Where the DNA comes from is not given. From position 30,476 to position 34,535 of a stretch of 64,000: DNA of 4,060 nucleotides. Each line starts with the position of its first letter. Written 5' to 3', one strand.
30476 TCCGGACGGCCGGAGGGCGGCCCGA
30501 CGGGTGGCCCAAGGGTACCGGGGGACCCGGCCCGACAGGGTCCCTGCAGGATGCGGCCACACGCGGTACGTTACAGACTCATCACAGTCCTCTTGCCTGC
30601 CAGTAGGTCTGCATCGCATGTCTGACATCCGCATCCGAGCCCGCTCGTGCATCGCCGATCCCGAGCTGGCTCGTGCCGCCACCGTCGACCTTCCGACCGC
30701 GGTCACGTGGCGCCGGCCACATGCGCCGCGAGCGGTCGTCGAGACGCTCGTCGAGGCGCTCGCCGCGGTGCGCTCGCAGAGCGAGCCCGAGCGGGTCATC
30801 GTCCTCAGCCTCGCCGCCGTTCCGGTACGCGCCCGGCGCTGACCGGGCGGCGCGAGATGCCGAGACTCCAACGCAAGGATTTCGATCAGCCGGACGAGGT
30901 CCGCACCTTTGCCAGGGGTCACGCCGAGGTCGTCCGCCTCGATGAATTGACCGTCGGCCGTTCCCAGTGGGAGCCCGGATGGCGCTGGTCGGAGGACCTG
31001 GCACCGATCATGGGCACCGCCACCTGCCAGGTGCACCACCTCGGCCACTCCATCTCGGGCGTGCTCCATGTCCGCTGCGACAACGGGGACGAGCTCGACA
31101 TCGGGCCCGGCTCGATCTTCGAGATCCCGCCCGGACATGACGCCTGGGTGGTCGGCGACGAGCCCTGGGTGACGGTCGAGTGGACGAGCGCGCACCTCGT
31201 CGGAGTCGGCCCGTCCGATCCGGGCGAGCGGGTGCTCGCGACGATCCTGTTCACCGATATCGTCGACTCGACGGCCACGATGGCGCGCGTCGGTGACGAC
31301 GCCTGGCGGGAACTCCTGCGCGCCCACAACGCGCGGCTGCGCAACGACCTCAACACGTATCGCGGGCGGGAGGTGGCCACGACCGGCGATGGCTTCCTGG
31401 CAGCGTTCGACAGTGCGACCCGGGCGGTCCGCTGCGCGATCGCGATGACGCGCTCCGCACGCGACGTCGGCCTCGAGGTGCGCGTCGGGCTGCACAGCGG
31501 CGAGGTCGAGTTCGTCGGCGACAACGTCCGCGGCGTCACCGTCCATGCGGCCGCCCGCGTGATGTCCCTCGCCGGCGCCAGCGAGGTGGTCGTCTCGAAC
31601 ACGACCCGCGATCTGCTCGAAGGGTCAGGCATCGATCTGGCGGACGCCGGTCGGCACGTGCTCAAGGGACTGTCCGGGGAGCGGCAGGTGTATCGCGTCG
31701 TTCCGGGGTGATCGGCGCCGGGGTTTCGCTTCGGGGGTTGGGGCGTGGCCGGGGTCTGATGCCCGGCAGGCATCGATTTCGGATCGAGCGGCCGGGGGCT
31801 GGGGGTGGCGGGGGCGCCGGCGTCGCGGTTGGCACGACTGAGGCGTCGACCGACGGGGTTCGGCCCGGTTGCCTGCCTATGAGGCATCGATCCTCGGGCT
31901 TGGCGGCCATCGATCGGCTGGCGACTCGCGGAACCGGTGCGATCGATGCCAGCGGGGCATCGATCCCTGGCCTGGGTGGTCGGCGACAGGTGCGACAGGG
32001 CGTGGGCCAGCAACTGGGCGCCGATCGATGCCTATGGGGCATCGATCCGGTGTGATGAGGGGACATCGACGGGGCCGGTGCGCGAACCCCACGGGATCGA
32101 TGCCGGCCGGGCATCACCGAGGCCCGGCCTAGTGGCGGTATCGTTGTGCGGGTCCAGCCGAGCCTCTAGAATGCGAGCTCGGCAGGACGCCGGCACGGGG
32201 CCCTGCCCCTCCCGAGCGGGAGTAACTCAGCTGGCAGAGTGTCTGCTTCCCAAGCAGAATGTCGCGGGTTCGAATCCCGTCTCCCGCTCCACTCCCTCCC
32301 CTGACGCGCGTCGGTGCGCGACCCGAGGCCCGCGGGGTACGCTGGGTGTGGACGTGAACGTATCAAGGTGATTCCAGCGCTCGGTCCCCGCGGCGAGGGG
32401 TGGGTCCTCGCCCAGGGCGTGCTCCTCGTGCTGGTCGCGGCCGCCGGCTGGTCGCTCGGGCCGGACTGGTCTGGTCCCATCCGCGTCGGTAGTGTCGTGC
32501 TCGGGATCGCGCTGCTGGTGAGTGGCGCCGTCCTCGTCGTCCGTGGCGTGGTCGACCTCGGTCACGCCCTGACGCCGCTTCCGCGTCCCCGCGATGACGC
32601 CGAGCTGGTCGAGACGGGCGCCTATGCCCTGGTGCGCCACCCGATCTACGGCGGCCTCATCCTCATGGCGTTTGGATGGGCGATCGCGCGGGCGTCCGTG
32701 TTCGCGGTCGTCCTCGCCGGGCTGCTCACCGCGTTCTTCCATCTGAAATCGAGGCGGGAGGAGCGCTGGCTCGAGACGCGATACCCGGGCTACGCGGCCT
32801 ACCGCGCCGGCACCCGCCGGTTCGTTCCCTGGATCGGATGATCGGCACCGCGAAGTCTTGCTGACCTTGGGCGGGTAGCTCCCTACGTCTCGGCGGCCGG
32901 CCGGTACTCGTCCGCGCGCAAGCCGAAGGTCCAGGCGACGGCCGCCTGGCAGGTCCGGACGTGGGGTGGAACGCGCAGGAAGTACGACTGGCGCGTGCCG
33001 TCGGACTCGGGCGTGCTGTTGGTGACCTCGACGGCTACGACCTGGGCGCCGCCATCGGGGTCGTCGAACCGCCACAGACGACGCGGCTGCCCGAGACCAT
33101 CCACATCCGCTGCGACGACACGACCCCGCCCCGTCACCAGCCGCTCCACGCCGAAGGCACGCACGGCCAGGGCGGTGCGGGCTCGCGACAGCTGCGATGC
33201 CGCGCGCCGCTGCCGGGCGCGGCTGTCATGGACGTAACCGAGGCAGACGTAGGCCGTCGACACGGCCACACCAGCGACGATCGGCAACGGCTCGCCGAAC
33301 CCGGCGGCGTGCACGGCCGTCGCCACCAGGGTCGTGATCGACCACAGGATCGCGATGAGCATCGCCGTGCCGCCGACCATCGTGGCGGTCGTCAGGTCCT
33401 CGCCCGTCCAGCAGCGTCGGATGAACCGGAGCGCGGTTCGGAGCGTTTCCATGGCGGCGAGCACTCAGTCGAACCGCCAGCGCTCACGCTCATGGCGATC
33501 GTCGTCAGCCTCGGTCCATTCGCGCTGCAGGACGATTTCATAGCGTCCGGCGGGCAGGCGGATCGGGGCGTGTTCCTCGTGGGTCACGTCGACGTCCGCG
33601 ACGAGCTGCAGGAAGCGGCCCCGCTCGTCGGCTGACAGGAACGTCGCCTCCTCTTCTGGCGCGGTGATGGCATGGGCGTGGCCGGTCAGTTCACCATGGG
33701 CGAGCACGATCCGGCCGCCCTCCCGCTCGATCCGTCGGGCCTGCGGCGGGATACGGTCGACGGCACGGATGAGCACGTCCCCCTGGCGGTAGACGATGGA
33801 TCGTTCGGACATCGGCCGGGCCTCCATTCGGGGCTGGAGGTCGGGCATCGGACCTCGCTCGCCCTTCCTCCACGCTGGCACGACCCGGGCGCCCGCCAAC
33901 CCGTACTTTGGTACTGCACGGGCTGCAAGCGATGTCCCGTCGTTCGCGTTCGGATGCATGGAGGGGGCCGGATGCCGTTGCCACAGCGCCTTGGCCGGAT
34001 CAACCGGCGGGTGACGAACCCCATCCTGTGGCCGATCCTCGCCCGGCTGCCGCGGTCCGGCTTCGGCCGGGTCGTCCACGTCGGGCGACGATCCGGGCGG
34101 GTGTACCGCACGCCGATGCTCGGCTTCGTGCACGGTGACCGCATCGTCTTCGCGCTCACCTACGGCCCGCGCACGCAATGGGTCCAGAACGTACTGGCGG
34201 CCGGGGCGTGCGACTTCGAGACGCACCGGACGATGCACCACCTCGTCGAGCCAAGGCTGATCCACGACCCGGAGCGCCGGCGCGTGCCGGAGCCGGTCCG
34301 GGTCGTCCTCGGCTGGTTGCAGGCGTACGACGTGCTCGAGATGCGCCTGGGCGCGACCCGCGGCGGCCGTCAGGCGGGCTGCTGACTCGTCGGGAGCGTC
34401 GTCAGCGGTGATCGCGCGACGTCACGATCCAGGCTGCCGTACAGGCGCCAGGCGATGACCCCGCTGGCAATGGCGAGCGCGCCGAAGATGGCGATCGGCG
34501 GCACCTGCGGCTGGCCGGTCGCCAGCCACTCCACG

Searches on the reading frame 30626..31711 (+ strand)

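Call 67: search_protein_families(library=pfam, proteins=[window:30626-31711:+], max_evalue=0.001)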
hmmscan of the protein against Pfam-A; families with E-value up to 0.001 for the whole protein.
window:30626-31711:+ (361 aa): 1 family
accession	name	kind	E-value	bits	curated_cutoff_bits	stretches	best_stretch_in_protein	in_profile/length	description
PF00211.25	Guanylate_cyc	-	7.3e-15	55.5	21.9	1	205-356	9-179/183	Adenylate and Guanylate cyclase catalytic domain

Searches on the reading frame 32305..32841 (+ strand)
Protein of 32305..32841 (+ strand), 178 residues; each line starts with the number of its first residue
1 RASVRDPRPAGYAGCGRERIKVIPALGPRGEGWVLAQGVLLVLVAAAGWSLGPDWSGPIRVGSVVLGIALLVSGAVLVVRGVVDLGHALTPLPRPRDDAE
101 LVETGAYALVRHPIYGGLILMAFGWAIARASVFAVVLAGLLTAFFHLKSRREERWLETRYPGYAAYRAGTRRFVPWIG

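Call 67: search_protein_families(library=pfam, proteins=[window:32305-32841:+], max_evalue=0.001)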
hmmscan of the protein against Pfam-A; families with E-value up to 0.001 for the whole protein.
window:32305-32841:+ (178 aa): 2 families
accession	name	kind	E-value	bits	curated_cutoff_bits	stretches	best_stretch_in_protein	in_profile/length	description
PF04191.18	PEMT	-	2.7e-13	50.7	25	1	64-160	3-102/105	Phospholipid methyltransferase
PF04140.19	ICMT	-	7.3e-07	30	24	1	68-156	2-93/95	Isoprenylcysteine carboxyl methyltransferase (ICMT) family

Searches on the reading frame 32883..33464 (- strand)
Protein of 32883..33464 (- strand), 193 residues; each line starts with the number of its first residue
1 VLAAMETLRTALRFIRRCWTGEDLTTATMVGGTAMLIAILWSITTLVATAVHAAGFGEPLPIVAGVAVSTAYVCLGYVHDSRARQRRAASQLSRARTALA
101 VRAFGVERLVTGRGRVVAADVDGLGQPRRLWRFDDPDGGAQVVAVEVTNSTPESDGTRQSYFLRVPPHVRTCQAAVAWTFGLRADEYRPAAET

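Call 67: search_protein_families(library=pfam, proteins=[window:32883-33464:-], max_evalue=0.001)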
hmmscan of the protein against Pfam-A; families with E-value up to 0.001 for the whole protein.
window:32883-33464:- (193 aa): 1 family
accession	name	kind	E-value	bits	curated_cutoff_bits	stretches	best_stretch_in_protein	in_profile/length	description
PF20530.3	DUF6745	-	3.2e-21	76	27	1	101-193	119-206/206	Domain of unknown function (DUF6745)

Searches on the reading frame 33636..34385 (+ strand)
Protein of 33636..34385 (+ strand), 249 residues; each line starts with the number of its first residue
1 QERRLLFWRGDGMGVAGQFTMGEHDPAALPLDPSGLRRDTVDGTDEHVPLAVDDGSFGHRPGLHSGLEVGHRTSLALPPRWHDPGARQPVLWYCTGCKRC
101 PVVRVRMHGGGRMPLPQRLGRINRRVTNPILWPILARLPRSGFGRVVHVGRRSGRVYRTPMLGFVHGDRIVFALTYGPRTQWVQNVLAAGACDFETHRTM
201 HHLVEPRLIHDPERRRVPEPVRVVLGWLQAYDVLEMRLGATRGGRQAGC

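Call 67: search_protein_families(library=pfam, proteins=[window:33636-34385:+], max_evalue=0.001)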
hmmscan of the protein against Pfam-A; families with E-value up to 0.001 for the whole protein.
window:33636-34385:+ (249 aa): 1 family
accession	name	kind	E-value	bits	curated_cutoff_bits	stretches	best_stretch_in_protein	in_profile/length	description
PF04075.20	F420H2_quin_red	-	0.00013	22.6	22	1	149-221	31-105/130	F420H(2)-dependent quinone reductase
